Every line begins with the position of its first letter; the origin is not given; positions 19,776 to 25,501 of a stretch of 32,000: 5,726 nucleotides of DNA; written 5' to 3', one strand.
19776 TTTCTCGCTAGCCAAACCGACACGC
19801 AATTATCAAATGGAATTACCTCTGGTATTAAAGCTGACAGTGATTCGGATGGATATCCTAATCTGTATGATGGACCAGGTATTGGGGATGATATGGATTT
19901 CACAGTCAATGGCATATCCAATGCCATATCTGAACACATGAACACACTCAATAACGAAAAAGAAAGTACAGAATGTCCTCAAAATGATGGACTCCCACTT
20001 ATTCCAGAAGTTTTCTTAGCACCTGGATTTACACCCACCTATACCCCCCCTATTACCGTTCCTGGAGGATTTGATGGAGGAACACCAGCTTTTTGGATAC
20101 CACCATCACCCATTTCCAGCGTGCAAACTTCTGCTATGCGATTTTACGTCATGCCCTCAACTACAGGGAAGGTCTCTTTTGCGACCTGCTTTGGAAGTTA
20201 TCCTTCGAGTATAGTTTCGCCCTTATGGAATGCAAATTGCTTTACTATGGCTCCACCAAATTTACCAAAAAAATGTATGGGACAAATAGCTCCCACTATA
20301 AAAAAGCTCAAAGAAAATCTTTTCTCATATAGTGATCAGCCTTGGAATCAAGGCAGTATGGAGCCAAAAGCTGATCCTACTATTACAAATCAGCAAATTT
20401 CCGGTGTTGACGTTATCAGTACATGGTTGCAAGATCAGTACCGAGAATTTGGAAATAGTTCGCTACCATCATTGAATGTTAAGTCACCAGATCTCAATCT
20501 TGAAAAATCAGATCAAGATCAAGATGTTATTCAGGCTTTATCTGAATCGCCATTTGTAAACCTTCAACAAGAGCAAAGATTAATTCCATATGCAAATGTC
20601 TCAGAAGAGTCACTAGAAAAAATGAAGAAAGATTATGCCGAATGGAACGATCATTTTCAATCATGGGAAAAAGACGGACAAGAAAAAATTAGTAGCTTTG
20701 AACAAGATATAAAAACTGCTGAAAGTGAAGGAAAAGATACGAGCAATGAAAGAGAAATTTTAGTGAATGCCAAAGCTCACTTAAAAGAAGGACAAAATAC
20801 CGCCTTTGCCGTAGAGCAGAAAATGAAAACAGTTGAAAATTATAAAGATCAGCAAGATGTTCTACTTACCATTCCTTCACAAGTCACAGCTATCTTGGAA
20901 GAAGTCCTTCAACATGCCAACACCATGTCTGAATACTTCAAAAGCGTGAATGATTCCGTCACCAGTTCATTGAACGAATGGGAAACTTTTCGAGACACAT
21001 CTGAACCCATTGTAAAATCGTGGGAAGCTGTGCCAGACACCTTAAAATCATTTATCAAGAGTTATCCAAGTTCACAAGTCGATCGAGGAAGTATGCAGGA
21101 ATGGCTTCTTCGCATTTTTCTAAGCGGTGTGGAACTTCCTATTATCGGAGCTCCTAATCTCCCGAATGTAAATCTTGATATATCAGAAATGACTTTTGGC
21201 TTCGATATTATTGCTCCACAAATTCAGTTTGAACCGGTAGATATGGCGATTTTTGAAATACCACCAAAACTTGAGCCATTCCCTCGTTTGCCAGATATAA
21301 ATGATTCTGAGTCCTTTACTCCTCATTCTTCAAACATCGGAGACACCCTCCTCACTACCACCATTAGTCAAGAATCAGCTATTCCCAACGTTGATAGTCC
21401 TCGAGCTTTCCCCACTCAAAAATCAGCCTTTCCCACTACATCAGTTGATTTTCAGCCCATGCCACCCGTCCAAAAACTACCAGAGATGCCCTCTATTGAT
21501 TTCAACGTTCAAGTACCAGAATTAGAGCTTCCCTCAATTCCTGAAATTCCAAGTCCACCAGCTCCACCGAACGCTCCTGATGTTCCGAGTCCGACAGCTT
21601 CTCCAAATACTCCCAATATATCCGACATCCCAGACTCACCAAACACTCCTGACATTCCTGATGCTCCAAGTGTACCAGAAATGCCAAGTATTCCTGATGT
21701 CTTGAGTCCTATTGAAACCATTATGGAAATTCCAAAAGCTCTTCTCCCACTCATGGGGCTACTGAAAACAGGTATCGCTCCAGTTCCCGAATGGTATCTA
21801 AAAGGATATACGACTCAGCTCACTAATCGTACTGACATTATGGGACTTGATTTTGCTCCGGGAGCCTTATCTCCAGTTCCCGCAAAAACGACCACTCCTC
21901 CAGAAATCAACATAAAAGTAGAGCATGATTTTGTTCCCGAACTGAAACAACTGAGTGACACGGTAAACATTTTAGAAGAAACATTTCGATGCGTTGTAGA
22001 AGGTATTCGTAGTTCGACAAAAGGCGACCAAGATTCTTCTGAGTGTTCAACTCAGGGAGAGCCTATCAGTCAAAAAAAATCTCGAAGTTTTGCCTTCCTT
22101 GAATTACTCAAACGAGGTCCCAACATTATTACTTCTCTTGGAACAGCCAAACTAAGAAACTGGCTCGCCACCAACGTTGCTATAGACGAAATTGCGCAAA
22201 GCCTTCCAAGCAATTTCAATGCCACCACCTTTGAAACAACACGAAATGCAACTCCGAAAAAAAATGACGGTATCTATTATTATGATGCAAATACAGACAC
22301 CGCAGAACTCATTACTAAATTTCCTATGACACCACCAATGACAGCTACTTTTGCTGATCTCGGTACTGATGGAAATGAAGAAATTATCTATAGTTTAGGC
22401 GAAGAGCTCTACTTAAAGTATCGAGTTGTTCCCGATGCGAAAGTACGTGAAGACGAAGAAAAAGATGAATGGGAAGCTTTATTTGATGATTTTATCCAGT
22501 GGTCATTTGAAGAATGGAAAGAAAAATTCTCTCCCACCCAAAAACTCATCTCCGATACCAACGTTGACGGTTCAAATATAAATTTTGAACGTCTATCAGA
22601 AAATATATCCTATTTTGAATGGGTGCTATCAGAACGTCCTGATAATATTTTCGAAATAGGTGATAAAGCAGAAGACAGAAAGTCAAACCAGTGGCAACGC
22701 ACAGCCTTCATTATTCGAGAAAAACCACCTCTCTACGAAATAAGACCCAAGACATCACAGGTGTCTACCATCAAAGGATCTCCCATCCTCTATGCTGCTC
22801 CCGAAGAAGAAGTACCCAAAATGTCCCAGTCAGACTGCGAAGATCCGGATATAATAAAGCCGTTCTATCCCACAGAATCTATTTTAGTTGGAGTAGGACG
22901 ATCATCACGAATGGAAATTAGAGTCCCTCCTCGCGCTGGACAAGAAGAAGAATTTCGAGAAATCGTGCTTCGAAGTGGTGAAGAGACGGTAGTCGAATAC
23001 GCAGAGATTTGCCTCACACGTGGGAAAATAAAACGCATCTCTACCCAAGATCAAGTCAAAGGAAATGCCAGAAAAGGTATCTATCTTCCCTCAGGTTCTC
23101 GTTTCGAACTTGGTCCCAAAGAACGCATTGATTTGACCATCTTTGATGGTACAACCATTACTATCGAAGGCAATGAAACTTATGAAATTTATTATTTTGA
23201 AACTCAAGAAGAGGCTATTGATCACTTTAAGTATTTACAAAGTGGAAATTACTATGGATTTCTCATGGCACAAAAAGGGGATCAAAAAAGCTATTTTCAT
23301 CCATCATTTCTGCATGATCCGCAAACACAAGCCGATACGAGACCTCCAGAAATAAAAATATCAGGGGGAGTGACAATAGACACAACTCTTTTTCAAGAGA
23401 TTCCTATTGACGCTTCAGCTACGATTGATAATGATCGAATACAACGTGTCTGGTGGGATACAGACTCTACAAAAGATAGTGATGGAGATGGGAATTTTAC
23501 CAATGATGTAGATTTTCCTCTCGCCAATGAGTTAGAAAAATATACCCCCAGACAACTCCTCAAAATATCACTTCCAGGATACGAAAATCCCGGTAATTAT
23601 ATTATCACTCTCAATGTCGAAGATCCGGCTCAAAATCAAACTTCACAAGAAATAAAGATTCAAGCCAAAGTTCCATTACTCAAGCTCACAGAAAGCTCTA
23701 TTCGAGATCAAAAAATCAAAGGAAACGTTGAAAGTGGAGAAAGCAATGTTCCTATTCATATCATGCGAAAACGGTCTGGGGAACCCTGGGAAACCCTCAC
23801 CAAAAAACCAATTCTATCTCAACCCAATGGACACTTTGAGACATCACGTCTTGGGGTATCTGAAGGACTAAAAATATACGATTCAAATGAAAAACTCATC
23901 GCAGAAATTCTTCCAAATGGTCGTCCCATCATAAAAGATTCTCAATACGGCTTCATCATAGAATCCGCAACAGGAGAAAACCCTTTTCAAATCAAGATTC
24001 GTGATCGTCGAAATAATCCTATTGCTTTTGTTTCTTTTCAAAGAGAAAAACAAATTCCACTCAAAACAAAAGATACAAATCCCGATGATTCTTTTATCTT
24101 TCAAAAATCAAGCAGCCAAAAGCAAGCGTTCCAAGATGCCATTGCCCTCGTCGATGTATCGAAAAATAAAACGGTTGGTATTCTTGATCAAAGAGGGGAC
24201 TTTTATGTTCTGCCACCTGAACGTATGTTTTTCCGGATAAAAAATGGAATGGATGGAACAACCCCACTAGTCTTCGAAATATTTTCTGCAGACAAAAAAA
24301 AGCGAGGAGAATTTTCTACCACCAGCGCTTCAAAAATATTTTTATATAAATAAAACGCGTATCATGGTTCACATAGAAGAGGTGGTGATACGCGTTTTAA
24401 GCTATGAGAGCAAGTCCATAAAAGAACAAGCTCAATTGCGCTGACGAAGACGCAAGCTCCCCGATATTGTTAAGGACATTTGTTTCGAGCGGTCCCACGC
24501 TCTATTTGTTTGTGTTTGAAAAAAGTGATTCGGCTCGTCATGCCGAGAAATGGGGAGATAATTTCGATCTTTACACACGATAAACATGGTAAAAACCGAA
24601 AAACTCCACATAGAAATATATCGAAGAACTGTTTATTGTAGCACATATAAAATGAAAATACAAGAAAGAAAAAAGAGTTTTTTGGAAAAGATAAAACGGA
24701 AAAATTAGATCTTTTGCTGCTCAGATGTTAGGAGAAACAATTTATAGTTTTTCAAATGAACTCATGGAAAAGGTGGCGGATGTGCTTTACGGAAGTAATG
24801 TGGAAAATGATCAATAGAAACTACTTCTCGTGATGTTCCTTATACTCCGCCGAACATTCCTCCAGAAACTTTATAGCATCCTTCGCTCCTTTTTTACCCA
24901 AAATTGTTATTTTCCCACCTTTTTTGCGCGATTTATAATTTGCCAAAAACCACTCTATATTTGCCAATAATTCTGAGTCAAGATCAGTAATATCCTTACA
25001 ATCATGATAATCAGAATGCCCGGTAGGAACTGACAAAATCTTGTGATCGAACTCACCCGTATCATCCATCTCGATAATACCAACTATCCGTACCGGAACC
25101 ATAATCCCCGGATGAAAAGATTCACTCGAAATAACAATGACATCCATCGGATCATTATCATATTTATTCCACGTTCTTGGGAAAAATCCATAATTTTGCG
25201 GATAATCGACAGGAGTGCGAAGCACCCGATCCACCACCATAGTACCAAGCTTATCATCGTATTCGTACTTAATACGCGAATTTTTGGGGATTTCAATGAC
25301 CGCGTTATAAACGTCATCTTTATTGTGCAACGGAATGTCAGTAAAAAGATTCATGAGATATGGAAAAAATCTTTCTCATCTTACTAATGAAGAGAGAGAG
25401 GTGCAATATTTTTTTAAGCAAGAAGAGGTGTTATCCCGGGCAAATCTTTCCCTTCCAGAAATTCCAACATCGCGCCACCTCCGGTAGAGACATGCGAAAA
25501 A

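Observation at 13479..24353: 3624-aa secreted giant protein with a mosaic adhesin architecture and no recognisable anchor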

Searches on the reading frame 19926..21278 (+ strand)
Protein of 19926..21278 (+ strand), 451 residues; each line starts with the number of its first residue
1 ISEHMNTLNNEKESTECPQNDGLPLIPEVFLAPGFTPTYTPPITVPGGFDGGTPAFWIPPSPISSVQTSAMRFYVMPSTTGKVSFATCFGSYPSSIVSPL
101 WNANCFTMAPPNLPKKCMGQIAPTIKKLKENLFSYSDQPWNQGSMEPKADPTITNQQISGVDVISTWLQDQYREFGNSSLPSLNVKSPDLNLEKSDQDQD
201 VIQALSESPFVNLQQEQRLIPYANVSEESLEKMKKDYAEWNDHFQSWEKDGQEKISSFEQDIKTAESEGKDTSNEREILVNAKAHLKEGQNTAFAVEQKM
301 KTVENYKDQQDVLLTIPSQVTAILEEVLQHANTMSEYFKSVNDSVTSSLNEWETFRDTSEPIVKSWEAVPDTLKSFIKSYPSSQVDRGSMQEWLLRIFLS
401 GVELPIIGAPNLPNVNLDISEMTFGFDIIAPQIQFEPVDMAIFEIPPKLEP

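Call 101: search_solved_structures(query=A5, max_evalue=10)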
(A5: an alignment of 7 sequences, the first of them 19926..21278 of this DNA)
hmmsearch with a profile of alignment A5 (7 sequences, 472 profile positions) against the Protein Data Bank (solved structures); distinct sequences matched with E-value up to 10: 75 (the best 60 are shown).
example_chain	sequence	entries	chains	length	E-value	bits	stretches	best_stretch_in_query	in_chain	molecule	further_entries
5djn_A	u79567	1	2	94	0.084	14.6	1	314-378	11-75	Kinesin-like protein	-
3g7c_A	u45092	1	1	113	0.17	13.6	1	309-368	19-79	Occludin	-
7bqn_A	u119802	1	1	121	0.18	13.6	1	314-372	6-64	Rei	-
4tql_A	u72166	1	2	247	0.18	13.6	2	322-386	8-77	Three helix bundle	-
1wpa_A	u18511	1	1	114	0.28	12.9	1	309-384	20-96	Occludin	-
1xaw_A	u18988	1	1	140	0.28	12.9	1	308-382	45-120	Occludin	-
8yqg_A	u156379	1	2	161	0.3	12.8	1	301-387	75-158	Longin domain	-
4geh_A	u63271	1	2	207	0.31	12.8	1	179-350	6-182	Programmed cell death protein 10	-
3ajm_A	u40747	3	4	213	0.35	12.6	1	181-351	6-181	Programmed cell death protein 10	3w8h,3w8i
6kos_A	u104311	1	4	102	0.48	12.2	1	329-377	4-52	SUWA (Super WA20)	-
5j10_A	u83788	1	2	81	0.51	12.1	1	328-385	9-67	peptide design 2L4HC2_24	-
2f9i_A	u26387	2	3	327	0.55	11.9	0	328-395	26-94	acetyl-coenzyme A carboxylase carboxyl transferase subunit alpha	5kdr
4xa6_A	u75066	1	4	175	0.65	11.7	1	251-342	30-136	Gp7-MYH7(1777-1855)-EB1 chimera protein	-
5fiy_A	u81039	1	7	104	0.76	11.5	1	296-372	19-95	PRKC APOPTOSIS WT1 REGULATOR PROTEIN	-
9cfs_A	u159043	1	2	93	0.88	11.3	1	298-363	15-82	Long regulatory protein rop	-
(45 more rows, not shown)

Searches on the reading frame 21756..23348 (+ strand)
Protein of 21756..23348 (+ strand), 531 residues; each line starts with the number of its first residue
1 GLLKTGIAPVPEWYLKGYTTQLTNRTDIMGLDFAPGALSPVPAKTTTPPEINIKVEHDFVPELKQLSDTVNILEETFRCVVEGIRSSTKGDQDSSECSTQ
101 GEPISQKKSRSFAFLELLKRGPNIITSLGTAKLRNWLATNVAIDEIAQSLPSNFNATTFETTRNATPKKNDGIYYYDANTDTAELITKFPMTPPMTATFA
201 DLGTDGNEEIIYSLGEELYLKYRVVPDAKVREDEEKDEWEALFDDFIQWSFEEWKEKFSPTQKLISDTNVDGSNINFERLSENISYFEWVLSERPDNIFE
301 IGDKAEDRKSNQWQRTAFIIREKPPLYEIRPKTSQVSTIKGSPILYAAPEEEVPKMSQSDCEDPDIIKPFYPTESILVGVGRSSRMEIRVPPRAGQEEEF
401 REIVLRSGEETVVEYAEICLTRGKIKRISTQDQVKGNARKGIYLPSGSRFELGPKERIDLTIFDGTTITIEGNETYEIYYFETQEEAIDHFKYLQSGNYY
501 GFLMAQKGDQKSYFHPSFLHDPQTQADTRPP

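Call 65: search_protein_families(library=pfam, proteins=[window:21756-23348:+], max_evalue=5)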
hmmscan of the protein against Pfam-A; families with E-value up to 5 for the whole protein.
window:21756-23348:+ (531 aa): 2 families
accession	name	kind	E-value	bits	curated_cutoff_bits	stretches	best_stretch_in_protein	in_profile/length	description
PF15502.11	MPLKIP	-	0.033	14.8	28.9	1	499-522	18-32/64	M-phase-specific PLK1-interacting protein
PF00347.28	Ribosomal_L6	-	0.14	13.4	27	0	452-487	18-55/80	Ribosomal protein L6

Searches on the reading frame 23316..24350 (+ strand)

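Call 65: search_protein_families(library=pfam, proteins=[window:23316-24350:+], max_evalue=5)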
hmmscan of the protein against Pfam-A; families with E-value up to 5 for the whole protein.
window:23316-24350:+ (345 aa): 2 families
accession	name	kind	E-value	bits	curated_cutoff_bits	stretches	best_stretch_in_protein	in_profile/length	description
PF18911.6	PKD_4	-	0.0041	17.6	27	1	89-114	56-82/85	PKD domain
PF21339.3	VEGFR-1-like_Ig-like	-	0.18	12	27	1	197-219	34-56/83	Vascular endothelial growth factor receptor 1-like, Ig-like domain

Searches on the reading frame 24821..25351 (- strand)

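Call 6: search_protein_families(library=pfam, proteins=[window:24821-25351:-], max_evalue=0.01)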
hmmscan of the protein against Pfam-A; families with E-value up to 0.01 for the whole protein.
window:24821-25351:- (176 aa): 2 families
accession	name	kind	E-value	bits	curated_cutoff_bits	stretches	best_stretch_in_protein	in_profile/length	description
PF00719.24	Pyrophosphatase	-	8.7e-47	159.2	23.5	1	17-171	1-153/153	Inorganic pyrophosphatase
PF06411.16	HdeA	-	0.0027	18.5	22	1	117-169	32-84/91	HdeA/HdeB family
